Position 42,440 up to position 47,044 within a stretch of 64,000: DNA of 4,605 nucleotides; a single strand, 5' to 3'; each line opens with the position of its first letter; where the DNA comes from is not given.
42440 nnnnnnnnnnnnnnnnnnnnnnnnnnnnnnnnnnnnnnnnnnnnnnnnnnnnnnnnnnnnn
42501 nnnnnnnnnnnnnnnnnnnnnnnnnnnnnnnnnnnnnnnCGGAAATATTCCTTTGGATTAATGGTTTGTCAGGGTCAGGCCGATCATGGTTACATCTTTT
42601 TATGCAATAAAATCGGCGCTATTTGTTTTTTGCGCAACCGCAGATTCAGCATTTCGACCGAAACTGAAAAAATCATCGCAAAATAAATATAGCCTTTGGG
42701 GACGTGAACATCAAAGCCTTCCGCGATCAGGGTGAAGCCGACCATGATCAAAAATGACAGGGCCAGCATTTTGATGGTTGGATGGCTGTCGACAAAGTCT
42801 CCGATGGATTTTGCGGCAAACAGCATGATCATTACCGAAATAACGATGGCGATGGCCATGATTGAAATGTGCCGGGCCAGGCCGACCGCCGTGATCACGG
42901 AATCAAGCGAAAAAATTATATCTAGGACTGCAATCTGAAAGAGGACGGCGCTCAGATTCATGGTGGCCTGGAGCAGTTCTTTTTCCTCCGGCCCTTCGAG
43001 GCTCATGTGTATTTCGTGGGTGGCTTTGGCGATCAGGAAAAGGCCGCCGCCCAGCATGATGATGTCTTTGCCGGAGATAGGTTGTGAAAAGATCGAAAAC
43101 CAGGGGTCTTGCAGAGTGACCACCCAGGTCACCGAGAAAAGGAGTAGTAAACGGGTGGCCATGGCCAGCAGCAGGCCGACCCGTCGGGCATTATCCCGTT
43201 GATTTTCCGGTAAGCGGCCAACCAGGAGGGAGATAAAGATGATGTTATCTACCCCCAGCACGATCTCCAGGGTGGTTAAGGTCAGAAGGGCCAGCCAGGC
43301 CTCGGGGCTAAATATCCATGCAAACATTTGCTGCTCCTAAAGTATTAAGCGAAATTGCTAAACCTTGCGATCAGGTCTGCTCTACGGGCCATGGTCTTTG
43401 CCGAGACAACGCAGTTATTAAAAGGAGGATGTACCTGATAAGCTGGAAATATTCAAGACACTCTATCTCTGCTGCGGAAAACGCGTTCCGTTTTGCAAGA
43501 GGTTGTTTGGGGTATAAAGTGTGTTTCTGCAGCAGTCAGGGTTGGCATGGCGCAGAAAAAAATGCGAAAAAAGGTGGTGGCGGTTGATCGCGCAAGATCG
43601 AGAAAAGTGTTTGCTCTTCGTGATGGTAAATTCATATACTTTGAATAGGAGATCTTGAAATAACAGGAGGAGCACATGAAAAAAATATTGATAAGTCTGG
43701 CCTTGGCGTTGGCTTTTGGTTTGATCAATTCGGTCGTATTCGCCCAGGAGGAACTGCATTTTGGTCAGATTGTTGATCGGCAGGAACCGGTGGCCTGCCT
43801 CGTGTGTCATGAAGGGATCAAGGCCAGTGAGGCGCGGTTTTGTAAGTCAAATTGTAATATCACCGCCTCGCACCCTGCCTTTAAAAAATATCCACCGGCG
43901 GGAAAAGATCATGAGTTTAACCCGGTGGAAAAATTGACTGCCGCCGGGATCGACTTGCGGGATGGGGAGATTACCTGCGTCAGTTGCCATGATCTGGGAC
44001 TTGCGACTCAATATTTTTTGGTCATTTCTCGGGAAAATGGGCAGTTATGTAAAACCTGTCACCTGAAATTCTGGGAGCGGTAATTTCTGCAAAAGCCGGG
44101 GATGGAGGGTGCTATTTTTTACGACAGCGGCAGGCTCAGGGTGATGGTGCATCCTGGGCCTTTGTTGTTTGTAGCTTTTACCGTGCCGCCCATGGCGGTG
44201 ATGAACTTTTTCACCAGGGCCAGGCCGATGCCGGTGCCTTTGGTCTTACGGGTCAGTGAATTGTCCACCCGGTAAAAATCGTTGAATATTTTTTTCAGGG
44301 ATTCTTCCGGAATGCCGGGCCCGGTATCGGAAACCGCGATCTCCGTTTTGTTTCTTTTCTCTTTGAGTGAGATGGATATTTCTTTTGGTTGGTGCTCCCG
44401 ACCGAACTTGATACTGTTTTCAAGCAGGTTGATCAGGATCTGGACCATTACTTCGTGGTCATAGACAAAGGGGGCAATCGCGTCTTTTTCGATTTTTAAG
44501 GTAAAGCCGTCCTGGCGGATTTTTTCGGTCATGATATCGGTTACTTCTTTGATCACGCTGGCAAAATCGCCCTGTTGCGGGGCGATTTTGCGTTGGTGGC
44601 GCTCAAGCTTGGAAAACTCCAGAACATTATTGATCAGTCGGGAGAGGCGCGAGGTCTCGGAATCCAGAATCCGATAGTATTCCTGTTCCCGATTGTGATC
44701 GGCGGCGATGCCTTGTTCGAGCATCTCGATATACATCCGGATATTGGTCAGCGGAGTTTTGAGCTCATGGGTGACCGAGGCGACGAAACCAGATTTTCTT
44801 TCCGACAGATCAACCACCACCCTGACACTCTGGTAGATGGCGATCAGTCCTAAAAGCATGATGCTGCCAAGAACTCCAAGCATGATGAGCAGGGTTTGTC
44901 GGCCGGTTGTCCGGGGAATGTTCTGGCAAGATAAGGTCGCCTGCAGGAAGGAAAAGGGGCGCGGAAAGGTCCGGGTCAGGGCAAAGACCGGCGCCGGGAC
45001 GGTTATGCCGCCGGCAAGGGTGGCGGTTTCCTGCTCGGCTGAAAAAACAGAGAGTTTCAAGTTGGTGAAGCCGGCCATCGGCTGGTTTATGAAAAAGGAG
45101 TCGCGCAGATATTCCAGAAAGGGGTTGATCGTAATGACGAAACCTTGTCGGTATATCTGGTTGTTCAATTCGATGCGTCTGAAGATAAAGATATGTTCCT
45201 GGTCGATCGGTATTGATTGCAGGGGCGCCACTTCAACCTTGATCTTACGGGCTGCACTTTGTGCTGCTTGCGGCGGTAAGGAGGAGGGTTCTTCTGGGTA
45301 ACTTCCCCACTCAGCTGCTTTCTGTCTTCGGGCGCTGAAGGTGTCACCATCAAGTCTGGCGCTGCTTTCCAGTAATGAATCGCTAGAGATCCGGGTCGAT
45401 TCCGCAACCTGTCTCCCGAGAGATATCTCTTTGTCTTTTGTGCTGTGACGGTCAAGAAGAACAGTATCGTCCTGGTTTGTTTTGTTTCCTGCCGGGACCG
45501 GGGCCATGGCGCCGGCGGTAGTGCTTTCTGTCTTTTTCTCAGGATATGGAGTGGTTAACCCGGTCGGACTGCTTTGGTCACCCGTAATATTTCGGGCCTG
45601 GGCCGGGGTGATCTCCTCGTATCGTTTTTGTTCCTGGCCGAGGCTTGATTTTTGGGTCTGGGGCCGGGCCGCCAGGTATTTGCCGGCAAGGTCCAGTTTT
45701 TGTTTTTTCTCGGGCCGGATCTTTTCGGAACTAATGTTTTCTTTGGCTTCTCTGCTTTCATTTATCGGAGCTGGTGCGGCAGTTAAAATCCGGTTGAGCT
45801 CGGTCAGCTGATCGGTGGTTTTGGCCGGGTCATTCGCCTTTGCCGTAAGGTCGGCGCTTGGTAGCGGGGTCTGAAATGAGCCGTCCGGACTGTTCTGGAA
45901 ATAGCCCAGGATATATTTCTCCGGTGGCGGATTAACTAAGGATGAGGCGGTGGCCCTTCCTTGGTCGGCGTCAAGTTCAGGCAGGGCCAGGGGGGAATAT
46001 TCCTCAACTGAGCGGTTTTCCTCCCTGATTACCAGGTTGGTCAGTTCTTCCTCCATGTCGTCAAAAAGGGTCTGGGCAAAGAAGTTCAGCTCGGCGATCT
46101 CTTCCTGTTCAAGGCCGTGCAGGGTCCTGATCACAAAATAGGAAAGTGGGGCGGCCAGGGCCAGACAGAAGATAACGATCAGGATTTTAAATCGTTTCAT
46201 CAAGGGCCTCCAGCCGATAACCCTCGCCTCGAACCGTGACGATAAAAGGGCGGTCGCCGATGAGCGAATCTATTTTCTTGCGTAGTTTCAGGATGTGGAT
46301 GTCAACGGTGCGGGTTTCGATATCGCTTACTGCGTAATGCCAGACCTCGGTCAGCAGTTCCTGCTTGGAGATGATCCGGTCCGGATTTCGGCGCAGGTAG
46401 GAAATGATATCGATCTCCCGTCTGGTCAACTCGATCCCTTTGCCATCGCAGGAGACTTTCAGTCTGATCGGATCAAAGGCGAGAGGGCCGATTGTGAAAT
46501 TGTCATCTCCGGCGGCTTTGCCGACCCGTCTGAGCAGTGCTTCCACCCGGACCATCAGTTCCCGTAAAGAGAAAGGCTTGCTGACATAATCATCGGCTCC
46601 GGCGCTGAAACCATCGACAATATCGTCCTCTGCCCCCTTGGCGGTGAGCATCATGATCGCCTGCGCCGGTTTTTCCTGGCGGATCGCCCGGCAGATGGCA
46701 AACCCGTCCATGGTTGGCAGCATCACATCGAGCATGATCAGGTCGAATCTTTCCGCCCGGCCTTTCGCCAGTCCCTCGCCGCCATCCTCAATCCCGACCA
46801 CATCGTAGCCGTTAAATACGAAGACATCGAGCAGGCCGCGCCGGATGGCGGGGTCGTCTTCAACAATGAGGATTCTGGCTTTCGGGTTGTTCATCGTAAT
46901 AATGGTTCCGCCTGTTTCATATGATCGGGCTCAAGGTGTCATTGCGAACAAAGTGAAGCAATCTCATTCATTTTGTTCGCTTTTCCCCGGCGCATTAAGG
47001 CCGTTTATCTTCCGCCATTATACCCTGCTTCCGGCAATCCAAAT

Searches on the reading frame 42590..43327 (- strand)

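Call 4: search_protein_families(library=pfam, proteins=[window:42590-43327:-], max_evalue=1)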
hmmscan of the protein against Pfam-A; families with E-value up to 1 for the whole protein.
window:42590-43327:- (245 aa): 2 families
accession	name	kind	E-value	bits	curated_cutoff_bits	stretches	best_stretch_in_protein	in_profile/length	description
PF03741.22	TerC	-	2.6e-46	158.1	27.8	1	16-203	2-177/178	Integral membrane protein TerC family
PF04224.18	DUF417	-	0.043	13.8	27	1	29-106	96-174/175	Protein of unknown function, DUF417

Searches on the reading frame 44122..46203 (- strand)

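Call 79: search_protein_families(library=pfam, proteins=[window:44122-46203:-], max_evalue=0.001)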
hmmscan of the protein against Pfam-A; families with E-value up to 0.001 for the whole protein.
window:44122-46203:- (694 aa): 5 families
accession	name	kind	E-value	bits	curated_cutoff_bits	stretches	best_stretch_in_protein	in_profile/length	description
PF02518.31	HATPase_c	-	7.2e-27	94.5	26.4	1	584-693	4-109/111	Histidine kinase-, DNA gyrase B-, and HSP90-like ATPase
PF00512.31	HisKA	-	1.6e-17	63.8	26.9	1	470-534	2-64/66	His Kinase A (phospho-acceptor) domain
PF13581.12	HATPase_c_2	-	1.2e-05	25.7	27.4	1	594-671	40-112/127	Histidine kinase-like ATPase domain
PF14501.12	HATPase_c_5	-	0.00021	21.6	22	1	586-680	6-91/102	GHKL domain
PF13589.12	HATPase_c_3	-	0.0008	19.9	25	0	590-658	7-74/137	Histidine kinase-, DNA gyrase B-, and HSP90-like ATPase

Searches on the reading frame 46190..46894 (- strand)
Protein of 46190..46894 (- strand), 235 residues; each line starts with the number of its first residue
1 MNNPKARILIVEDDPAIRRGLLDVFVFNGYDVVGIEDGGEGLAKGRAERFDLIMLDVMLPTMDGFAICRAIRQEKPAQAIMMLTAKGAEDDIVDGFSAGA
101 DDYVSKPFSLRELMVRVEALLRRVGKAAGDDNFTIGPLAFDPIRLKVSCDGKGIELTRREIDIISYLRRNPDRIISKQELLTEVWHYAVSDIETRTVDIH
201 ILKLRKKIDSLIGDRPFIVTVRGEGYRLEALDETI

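Call 79: search_protein_families(library=pfam, proteins=[window:46190-46894:-], max_evalue=0.001)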
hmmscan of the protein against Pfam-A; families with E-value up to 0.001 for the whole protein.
window:46190-46894:- (235 aa): 2 families
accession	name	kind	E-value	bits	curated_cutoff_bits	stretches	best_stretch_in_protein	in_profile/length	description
PF00072.30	Response_reg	-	8.6e-29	100.4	30.2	1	8-117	1-110/111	Response regulator receiver domain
PF00486.34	Trans_reg_C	-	4.2e-22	78.4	26.2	1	151-228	1-77/77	Transcriptional regulatory protein, C terminal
